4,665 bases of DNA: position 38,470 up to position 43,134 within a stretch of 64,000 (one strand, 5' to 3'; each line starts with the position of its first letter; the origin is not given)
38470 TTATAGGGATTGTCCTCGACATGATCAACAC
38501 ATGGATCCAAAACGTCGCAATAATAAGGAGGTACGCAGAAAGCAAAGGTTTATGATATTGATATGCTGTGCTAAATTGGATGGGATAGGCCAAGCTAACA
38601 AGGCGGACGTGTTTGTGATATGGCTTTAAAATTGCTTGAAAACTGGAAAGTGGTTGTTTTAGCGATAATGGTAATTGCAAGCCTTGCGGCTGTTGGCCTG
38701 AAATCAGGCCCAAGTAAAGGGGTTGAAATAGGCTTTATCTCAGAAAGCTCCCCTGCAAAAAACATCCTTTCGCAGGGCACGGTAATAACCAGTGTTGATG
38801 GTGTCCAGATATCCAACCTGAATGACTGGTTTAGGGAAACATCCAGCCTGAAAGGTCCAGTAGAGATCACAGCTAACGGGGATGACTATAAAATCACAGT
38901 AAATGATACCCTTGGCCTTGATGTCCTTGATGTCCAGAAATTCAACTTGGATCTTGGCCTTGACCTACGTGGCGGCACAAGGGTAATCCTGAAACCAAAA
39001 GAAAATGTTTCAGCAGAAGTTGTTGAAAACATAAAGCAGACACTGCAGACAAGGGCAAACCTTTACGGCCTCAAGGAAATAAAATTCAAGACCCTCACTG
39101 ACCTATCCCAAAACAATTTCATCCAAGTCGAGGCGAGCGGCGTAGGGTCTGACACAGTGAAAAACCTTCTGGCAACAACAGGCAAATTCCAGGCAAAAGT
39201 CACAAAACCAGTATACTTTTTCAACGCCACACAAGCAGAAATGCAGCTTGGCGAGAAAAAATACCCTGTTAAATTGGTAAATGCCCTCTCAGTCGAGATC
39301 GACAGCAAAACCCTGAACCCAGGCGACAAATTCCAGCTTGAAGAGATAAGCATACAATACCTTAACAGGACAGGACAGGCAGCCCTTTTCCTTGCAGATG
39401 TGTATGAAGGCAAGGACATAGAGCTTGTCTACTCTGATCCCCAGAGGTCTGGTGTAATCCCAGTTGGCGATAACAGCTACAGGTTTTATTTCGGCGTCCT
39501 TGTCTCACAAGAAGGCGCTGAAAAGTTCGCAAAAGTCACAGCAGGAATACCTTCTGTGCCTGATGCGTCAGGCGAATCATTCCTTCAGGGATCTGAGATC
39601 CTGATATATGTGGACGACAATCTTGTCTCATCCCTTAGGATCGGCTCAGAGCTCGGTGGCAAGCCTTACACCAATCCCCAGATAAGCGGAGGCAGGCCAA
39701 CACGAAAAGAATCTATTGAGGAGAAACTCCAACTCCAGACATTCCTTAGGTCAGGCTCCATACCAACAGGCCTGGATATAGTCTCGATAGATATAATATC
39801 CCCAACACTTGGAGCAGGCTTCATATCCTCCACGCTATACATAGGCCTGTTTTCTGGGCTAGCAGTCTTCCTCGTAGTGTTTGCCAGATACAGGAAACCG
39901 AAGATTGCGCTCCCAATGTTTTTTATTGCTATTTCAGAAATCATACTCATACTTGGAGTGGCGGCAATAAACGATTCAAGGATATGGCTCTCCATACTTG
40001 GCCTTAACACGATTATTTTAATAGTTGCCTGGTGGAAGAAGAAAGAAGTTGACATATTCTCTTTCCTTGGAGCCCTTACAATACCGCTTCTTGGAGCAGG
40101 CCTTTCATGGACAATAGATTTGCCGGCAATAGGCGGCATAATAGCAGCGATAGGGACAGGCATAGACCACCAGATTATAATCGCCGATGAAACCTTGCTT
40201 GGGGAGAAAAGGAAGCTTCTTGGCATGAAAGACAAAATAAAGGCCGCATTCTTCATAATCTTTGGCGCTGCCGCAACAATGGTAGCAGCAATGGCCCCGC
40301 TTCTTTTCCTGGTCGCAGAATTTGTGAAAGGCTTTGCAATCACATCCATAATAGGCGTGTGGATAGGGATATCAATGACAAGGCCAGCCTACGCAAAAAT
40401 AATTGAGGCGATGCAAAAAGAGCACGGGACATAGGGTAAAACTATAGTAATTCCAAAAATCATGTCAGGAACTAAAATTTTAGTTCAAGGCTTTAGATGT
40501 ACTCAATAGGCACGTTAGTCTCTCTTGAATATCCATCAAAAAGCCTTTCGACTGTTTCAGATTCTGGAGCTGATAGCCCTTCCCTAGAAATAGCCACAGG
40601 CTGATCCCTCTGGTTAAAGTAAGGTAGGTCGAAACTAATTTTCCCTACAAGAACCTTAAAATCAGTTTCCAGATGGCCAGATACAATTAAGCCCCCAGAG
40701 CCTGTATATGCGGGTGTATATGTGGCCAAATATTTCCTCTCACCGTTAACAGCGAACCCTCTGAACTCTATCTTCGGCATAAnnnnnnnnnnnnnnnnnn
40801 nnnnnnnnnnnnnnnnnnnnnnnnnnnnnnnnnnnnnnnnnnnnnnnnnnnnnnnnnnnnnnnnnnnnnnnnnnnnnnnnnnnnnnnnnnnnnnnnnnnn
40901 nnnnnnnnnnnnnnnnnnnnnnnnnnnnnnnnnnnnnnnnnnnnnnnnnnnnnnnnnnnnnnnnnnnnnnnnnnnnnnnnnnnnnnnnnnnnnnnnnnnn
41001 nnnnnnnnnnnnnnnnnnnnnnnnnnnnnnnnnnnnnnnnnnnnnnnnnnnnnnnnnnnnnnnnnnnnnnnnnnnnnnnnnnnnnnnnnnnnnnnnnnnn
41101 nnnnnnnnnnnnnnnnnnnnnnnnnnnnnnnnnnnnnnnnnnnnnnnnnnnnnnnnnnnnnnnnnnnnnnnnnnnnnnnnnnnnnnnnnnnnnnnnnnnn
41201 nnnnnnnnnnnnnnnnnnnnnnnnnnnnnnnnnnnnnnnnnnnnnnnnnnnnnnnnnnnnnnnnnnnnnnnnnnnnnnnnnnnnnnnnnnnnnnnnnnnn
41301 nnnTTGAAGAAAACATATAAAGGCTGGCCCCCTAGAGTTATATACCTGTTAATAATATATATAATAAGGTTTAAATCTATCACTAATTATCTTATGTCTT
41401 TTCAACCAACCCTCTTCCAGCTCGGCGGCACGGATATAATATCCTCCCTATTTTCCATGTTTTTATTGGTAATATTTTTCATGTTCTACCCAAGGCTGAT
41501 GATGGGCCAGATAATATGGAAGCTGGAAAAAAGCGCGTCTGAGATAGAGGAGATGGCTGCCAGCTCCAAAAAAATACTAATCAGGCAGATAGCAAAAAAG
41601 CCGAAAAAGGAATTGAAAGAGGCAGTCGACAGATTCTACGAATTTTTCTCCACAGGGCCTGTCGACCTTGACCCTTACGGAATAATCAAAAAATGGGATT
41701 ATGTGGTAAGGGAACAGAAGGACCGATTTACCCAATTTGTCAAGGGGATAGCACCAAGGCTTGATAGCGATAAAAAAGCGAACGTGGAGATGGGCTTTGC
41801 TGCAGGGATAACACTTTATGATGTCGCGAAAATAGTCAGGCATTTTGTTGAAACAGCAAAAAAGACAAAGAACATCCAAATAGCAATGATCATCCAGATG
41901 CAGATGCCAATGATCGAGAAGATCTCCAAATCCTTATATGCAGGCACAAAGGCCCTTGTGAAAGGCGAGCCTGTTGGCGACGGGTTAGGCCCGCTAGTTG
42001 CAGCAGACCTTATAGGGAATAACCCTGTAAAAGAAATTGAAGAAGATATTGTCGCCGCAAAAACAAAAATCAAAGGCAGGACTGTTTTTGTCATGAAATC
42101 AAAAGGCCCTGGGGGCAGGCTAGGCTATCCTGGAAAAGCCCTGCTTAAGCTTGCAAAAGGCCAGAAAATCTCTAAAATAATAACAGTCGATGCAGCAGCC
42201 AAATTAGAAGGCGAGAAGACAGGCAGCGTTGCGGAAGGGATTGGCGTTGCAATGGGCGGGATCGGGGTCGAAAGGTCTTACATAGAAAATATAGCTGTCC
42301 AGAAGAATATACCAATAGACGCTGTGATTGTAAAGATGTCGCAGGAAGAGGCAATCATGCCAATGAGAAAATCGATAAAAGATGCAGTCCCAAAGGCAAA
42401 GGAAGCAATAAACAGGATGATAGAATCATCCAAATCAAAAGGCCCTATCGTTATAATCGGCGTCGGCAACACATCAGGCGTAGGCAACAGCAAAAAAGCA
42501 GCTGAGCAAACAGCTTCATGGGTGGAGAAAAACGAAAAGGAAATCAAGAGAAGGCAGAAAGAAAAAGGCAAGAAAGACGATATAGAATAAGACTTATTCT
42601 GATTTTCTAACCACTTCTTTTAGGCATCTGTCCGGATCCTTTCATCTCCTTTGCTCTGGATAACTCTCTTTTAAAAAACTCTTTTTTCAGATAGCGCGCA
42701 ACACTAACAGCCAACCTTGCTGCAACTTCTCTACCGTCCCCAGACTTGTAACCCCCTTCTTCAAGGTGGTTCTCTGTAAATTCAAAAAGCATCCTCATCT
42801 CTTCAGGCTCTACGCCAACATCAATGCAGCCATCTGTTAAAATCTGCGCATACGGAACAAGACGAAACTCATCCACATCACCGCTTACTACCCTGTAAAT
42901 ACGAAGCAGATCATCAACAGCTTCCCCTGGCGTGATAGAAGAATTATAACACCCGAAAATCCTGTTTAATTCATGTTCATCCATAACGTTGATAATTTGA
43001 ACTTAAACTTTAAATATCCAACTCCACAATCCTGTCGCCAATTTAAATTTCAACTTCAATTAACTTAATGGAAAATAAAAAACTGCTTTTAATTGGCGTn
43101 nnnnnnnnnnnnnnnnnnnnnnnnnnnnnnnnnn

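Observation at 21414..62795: Seven intergenic copies of the 15-nt palindrome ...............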

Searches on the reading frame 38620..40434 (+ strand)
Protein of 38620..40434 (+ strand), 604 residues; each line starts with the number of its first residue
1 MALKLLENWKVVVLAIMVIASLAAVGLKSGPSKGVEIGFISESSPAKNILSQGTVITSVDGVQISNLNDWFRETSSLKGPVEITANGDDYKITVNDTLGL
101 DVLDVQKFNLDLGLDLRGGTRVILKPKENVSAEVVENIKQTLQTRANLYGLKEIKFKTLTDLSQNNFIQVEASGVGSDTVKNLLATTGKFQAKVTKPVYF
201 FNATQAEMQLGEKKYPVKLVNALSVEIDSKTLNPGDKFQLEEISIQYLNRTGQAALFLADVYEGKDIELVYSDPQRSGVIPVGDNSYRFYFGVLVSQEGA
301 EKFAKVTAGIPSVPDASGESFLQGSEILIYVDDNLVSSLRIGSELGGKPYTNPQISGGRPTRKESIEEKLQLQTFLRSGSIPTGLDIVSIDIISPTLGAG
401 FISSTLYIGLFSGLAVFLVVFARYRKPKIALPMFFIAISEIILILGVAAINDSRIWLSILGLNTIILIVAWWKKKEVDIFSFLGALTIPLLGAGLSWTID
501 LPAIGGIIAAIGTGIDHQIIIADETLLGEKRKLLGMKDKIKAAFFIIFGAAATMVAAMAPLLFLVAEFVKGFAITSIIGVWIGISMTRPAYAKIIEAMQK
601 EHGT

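Call 52: search_protein_families(library=pfam, proteins=[window:38620-40434:+], max_evalue=0.0001)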
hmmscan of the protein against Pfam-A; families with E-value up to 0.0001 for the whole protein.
window:38620-40434:+ (604 aa): 1 family
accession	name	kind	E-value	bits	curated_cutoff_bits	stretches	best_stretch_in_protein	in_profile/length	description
PF02355.23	SecD_SecF_C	-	1e-05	25.5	20.5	0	496-587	79-175/189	Protein export membrane protein SecD/SecF, C-terminal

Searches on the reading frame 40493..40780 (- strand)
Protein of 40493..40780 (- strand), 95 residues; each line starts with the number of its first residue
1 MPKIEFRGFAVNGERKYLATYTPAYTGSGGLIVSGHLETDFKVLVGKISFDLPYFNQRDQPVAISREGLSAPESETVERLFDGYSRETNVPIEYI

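Call 52: search_protein_families(library=pfam, proteins=[window:40493-40780:-], max_evalue=0.0001)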
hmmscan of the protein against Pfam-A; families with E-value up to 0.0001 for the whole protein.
window:40493-40780:- (95 aa): 0 families

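Call 101: search_solved_structures(query=window:40493-40777:-, max_evalue=1)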
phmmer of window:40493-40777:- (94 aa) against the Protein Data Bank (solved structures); distinct sequences matched with E-value up to 1: 0.

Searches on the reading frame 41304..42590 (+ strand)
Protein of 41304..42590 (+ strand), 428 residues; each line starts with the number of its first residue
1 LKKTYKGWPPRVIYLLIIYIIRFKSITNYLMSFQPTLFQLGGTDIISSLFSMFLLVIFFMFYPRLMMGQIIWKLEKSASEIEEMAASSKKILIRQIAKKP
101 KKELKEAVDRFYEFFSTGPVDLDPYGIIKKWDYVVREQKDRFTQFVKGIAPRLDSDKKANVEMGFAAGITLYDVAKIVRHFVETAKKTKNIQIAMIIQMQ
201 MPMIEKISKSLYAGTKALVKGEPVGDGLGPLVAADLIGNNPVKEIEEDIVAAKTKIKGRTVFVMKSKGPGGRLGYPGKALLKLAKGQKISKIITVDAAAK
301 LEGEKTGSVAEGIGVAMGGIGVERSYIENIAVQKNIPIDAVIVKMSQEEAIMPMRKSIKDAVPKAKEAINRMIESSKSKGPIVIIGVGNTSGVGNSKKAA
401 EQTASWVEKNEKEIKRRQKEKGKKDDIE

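Call 52: search_protein_families(library=pfam, proteins=[window:41304-42590:+], max_evalue=0.0001)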
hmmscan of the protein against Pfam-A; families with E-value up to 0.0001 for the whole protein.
window:41304-42590:+ (428 aa): 2 families
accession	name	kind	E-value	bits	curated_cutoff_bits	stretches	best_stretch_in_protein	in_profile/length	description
PF23542.1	DUF1512_C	-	5.5e-59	199.4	25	1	224-393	1-174/175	Domain of unknown function (DUF1512) C-terminal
PF07431.17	DUF1512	-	4.7e-37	127.8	25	1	46-219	2-176/177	Protein of unknown function (DUF1512) N-terminal domain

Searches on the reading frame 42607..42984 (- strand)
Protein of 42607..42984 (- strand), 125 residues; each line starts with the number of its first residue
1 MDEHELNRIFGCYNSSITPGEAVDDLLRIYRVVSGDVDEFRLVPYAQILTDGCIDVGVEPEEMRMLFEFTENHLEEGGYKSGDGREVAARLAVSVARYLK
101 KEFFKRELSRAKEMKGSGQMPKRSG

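Call 76: search_protein_families(library=pfam, proteins=[window:42607-42984:-], max_evalue=0.001)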
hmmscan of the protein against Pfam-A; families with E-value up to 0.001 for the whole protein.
window:42607-42984:- (125 aa): 0 families

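Call 102: search_solved_structures(query=window:42607-42981:-, max_evalue=1)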
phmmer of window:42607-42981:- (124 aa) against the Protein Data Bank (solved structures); distinct sequences matched with E-value up to 1: 1.
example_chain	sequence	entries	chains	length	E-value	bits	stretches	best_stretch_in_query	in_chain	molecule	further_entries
9mg8_A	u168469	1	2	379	0.88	13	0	73-97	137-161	b-iTHR-110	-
